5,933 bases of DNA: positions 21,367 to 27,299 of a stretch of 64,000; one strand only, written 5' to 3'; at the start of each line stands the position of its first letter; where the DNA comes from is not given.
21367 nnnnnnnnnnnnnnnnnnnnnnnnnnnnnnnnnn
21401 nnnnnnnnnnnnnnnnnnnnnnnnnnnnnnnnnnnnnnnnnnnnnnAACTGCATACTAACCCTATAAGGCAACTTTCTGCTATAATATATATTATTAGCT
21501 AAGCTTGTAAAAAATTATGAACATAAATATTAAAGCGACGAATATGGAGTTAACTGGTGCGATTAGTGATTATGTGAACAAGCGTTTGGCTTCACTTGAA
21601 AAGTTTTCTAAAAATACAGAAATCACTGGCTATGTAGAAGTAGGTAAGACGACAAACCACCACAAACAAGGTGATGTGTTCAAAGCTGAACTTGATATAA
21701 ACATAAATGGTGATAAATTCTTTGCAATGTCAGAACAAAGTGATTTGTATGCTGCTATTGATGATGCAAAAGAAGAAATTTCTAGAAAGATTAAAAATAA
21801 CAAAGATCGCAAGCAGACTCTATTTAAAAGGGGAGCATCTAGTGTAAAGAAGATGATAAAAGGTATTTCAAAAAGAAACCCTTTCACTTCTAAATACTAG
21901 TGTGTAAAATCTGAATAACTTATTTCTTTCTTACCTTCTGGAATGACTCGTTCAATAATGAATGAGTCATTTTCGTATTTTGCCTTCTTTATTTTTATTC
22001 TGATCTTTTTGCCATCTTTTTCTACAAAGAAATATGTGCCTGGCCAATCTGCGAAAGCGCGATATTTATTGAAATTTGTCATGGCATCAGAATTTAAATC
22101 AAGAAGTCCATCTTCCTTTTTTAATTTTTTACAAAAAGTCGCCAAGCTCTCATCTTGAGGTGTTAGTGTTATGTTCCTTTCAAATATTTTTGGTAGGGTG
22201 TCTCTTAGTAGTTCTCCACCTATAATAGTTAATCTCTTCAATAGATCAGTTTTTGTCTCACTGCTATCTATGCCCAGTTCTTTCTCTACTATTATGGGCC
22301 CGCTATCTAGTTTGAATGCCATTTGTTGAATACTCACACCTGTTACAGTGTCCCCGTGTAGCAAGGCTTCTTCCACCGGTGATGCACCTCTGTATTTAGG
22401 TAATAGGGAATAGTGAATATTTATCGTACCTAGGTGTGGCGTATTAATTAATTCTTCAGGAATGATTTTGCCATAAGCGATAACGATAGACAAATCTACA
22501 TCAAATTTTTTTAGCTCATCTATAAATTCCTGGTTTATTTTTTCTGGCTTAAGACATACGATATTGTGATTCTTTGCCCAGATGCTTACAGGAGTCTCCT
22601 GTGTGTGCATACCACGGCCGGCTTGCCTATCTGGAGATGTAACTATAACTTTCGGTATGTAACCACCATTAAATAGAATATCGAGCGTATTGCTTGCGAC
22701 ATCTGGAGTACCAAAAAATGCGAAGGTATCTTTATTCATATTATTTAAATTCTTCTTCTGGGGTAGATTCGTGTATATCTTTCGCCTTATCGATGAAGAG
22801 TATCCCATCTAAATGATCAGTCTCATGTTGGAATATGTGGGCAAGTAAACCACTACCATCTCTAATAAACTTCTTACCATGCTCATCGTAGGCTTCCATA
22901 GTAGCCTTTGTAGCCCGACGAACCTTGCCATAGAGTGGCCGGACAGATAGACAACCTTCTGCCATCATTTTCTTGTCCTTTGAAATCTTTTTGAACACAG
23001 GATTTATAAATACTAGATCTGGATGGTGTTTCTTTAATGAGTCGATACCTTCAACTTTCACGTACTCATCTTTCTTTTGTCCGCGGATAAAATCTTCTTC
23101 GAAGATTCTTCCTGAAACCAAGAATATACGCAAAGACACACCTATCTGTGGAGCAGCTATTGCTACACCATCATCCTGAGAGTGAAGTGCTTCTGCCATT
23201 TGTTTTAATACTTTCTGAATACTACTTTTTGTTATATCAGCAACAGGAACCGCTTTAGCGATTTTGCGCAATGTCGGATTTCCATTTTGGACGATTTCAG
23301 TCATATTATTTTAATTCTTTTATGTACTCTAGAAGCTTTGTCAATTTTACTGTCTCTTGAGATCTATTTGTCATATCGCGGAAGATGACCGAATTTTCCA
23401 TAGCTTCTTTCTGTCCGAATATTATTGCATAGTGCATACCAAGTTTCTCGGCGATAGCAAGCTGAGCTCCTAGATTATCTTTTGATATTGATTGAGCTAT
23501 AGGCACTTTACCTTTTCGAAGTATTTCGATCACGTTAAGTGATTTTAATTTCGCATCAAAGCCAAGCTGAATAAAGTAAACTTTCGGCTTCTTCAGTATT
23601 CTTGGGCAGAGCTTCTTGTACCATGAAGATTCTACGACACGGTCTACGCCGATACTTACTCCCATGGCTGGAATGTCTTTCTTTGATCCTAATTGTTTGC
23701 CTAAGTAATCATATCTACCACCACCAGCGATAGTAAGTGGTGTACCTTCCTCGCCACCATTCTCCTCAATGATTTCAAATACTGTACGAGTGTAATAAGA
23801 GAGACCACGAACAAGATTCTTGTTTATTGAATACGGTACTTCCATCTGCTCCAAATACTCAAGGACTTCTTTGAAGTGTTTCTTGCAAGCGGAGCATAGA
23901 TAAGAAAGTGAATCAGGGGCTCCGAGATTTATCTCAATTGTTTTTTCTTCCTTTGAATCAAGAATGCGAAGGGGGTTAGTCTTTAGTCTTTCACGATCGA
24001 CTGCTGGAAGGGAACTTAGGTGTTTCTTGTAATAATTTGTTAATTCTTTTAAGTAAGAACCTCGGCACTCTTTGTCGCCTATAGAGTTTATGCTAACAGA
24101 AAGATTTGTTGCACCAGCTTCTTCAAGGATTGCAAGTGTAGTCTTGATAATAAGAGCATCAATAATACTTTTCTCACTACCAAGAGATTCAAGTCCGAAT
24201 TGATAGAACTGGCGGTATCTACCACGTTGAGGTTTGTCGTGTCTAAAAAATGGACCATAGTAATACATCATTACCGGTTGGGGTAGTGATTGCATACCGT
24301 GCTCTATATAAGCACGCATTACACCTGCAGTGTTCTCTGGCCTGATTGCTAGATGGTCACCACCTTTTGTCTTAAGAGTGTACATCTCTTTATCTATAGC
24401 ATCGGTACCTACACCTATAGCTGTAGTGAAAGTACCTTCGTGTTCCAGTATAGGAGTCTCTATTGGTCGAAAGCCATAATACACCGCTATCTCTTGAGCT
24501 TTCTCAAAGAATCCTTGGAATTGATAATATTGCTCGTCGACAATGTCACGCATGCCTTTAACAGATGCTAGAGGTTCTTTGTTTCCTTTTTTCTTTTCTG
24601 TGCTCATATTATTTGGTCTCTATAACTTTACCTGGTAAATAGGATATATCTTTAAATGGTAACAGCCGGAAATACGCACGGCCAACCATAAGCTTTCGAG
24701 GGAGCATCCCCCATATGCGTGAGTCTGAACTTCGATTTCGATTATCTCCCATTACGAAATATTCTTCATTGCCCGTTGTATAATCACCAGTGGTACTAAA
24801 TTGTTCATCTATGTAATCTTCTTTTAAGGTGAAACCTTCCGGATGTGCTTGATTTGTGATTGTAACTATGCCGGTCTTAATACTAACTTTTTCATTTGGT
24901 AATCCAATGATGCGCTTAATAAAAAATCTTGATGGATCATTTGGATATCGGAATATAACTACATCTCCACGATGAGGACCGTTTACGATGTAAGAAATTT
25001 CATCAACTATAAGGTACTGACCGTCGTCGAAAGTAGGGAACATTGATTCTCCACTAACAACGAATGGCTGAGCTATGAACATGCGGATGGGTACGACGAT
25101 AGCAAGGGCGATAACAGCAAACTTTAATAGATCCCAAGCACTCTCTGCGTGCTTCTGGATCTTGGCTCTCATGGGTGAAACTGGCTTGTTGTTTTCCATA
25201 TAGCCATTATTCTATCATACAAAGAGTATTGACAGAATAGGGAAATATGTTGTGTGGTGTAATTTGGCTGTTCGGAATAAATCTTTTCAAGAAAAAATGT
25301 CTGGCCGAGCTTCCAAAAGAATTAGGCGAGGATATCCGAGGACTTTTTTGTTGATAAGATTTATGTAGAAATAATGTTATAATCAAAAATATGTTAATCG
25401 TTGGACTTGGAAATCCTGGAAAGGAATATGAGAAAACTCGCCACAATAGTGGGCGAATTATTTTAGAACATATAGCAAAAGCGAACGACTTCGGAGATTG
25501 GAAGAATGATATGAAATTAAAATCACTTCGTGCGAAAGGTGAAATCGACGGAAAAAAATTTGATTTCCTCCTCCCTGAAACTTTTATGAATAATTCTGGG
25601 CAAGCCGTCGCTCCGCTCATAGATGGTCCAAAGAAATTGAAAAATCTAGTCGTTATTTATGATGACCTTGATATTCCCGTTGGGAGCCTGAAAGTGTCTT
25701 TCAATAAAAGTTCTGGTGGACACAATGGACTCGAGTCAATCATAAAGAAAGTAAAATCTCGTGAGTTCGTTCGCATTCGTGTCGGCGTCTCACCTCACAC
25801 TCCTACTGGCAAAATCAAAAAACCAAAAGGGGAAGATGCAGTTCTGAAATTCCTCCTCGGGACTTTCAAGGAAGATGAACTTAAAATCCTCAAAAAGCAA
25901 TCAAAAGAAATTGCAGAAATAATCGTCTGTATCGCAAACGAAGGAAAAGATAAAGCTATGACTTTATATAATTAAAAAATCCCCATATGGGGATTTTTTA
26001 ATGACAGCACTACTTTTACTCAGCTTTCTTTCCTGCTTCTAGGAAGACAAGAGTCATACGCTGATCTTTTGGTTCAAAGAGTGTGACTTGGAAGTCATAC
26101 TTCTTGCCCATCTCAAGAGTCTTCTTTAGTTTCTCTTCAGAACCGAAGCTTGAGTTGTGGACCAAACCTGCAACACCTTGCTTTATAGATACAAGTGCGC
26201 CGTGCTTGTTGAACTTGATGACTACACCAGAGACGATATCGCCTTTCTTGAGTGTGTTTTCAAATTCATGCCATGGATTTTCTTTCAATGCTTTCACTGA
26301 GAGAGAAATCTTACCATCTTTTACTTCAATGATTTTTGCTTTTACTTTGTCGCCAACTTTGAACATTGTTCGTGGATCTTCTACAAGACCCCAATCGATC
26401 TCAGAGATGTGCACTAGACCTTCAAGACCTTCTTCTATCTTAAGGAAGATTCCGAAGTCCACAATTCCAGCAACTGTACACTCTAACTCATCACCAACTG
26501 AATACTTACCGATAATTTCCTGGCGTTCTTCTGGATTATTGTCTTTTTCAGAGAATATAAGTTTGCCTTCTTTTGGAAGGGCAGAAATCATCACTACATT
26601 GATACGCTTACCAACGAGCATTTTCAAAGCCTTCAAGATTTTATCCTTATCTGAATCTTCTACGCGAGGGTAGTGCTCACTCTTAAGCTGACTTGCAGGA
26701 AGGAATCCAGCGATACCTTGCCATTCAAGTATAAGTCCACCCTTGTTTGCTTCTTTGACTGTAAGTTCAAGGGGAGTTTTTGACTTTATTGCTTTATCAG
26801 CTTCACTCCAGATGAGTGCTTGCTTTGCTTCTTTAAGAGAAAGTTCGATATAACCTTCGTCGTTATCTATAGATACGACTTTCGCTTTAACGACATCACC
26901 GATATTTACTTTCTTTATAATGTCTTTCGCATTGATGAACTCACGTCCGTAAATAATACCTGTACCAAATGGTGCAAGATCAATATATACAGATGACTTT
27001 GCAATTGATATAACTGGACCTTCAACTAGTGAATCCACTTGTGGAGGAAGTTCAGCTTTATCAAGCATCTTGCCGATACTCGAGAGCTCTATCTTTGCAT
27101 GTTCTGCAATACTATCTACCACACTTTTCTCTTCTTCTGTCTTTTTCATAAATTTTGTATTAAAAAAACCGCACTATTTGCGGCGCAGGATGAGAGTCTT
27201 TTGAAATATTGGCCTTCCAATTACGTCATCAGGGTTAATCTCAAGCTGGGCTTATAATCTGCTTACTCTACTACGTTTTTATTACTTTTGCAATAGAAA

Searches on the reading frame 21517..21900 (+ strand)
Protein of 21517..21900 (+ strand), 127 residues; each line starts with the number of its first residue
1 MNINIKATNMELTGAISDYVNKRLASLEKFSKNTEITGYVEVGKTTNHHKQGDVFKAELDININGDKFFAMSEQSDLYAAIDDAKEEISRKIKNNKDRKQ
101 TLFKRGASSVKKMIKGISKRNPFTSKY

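Call 83: search_protein_families(library=pfam, proteins=[window:21517-21900:+], max_evalue=0.001)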
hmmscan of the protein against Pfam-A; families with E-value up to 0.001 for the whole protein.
window:21517-21900:+ (127 aa): 1 family
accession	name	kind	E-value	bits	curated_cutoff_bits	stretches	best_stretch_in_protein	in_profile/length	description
PF02482.25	Ribosomal_S30AE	-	1.9e-17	64.2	23.7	1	3-99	1-87/88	Sigma 54 modulation protein / S30EA ribosomal protein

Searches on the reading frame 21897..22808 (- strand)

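Call 7: search_protein_families(library=pfam, proteins=[window:21897-22808:-], max_evalue=0.001)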
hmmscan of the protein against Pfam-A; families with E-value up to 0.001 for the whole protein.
window:21897-22808:- (303 aa): 2 families
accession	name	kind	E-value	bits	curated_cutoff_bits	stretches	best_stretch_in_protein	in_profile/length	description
PF00551.24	Formyl_trans_N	-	1.6e-36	126.2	26.1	1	33-201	9-177/181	Formyl transferase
PF02911.23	Formyl_trans_C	-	6.2e-08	33.2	21.1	1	228-281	1-50/100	Formyl transferase, C-terminal domain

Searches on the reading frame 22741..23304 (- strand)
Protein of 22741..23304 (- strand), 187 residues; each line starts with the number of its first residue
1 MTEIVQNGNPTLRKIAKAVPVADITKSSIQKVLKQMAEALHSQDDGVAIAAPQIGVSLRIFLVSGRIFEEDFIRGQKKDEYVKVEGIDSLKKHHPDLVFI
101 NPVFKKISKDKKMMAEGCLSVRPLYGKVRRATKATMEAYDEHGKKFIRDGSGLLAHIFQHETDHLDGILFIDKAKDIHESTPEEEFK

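Call 83: search_protein_families(library=pfam, proteins=[window:22741-23304:-], max_evalue=0.001)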
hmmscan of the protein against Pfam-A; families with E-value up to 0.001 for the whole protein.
window:22741-23304:- (187 aa): 1 family
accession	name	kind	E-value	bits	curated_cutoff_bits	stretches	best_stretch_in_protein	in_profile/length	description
PF01327.26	Pep_deformylase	-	2e-42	144.9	22.8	1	1-177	1-153/156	Polypeptide deformylase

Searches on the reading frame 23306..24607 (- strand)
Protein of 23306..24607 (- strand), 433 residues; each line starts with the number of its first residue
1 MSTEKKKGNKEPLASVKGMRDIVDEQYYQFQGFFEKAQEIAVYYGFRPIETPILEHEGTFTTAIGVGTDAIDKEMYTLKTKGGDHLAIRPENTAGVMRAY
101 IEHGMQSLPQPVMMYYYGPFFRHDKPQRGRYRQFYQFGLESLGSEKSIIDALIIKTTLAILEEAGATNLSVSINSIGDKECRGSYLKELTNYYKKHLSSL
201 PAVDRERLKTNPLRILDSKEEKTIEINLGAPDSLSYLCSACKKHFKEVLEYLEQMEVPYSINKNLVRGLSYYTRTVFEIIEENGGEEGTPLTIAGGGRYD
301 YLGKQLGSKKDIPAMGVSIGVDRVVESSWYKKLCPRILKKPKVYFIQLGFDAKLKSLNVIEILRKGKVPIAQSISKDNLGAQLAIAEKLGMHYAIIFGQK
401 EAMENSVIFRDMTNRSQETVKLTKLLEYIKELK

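Call 8: search_protein_families(library=pfam, proteins=[window:23306-24607:-], max_evalue=0.001)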
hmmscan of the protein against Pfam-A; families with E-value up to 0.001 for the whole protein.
window:23306-24607:- (433 aa): 3 families
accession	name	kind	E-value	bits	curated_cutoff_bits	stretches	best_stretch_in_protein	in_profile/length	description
PF13393.11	tRNA-synt_His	-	4.8e-36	125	25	1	18-324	1-308/308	Histidyl-tRNA synthetase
PF00587.30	tRNA-synt_2b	-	5.5e-13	49.8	29.3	1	76-286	1-127/179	tRNA synthetase class II core domain (G, H, P, S and T)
PF03129.25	HGTP_anticodon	-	4.5e-11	43.2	21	1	344-432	3-94/94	Anticodon binding domain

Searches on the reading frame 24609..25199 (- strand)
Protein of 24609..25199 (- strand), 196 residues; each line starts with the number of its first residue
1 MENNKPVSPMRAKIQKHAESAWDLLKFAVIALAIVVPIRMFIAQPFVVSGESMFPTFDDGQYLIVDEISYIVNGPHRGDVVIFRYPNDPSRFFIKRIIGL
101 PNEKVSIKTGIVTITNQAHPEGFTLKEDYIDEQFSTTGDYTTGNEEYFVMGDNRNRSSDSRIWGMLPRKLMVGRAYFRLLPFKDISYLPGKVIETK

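Call 83: search_protein_families(library=pfam, proteins=[window:24609-25199:-], max_evalue=0.001)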
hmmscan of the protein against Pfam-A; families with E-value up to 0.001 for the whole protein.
window:24609-25199:- (196 aa): 2 families
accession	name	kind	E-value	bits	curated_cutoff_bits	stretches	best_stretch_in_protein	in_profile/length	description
PF10502.14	Peptidase_S26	-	1.2e-42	146.1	22.9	1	23-179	3-167/168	Signal peptidase, peptidase S26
PF00717.28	Peptidase_S24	-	2e-05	24.7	23.3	1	47-108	39-92/116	Peptidase S24-like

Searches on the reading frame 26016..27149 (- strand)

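Call 8: search_protein_families(library=pfam, proteins=[window:26016-27149:-], max_evalue=0.001)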
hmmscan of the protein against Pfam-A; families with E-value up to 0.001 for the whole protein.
window:26016-27149:- (377 aa): 6 families
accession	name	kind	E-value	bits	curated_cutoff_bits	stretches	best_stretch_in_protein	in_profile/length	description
PF00575.29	S1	-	5.7e-40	136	22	3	217-286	3-74/74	S1 RNA binding domain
PF23459.1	S1_RRP5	-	3.8e-11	43.8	27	0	300-338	1-39/72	RRP5 S1 domain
PF21710.3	Spt6_S1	-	3.1e-08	34.3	27.5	0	76-108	57-89/91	Spt6, S1/OB domain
PF21543.3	CvfB_2nd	-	2.9e-06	27.6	27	0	258-286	50-75/76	Virulence regulatory factor CvfB, second domain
PF13509.12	S1_2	-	7.3e-05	23.2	21.8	0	223-252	6-35/61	S1 domain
PF24685.1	OB_RRP5_4th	-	0.0004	20.8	31.5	0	241-277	36-72/92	RRP5 OB-fold domain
